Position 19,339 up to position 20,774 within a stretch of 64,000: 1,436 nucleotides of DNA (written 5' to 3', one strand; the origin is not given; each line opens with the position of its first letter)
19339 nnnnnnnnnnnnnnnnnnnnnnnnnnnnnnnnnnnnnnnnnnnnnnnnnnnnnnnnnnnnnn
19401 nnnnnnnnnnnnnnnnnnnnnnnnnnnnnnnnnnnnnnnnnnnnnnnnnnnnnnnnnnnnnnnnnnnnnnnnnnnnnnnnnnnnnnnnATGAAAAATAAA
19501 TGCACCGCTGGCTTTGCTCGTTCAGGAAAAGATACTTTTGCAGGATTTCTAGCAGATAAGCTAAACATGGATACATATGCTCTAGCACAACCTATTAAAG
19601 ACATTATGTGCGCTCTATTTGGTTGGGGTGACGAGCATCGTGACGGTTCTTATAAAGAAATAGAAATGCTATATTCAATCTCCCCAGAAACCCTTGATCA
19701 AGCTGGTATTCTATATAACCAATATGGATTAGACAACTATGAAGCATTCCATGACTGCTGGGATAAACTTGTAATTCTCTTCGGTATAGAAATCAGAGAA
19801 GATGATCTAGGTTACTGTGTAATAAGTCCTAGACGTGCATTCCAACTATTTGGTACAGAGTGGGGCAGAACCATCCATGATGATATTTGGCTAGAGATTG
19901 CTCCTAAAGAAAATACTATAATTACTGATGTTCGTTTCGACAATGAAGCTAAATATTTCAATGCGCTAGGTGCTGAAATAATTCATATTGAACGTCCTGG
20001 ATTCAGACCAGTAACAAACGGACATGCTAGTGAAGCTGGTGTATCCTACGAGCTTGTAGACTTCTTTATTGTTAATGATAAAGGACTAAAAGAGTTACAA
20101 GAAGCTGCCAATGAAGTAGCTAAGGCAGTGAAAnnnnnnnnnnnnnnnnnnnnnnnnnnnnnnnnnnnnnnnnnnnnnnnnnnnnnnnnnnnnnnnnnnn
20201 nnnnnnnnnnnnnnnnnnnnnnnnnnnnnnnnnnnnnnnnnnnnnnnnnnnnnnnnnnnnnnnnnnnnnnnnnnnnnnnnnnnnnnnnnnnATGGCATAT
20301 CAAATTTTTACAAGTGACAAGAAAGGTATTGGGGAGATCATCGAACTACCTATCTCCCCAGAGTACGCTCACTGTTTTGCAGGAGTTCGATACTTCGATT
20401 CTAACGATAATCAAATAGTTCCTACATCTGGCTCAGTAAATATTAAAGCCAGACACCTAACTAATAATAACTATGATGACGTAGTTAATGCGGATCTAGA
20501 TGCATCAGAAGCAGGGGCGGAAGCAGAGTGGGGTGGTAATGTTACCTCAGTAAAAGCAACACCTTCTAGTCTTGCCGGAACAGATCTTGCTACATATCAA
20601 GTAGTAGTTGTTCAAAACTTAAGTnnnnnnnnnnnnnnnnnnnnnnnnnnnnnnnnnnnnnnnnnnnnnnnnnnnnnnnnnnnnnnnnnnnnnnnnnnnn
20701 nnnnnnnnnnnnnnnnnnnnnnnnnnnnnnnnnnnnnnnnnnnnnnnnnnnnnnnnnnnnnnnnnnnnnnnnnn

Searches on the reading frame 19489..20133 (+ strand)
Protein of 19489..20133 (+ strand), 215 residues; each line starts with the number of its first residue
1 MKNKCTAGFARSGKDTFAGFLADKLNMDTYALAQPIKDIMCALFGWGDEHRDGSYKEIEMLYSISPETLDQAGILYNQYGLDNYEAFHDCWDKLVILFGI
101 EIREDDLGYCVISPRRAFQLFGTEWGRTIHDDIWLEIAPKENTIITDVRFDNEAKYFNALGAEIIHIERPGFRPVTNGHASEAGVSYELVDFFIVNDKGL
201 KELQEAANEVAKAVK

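Call 73: search_protein_families(library=pfam, proteins=[window:19489-20133:+], max_evalue=0.01)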
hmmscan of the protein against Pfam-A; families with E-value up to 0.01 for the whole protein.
window:19489-20133:+ (215 aa): 1 family
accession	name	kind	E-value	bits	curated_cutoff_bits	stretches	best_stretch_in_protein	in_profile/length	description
PF21448.3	DNMK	-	5.5e-24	85.5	27.1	2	115-205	131-231/232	Deoxynucleotide monophosphate kinase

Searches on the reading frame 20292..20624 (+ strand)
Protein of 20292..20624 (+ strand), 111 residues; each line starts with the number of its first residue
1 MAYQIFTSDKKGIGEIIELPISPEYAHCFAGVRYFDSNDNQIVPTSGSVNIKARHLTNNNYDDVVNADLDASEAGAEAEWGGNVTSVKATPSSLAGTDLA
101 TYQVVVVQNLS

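Call 73: search_protein_families(library=pfam, proteins=[window:20292-20624:+], max_evalue=0.01)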
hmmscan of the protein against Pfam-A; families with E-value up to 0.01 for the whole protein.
window:20292-20624:+ (111 aa): 1 family
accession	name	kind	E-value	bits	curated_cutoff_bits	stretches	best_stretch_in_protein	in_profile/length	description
PF23927.1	DUF7265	-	6.8e-48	161.8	24.6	1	1-111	1-109/109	Domain of unknown function (DUF7265)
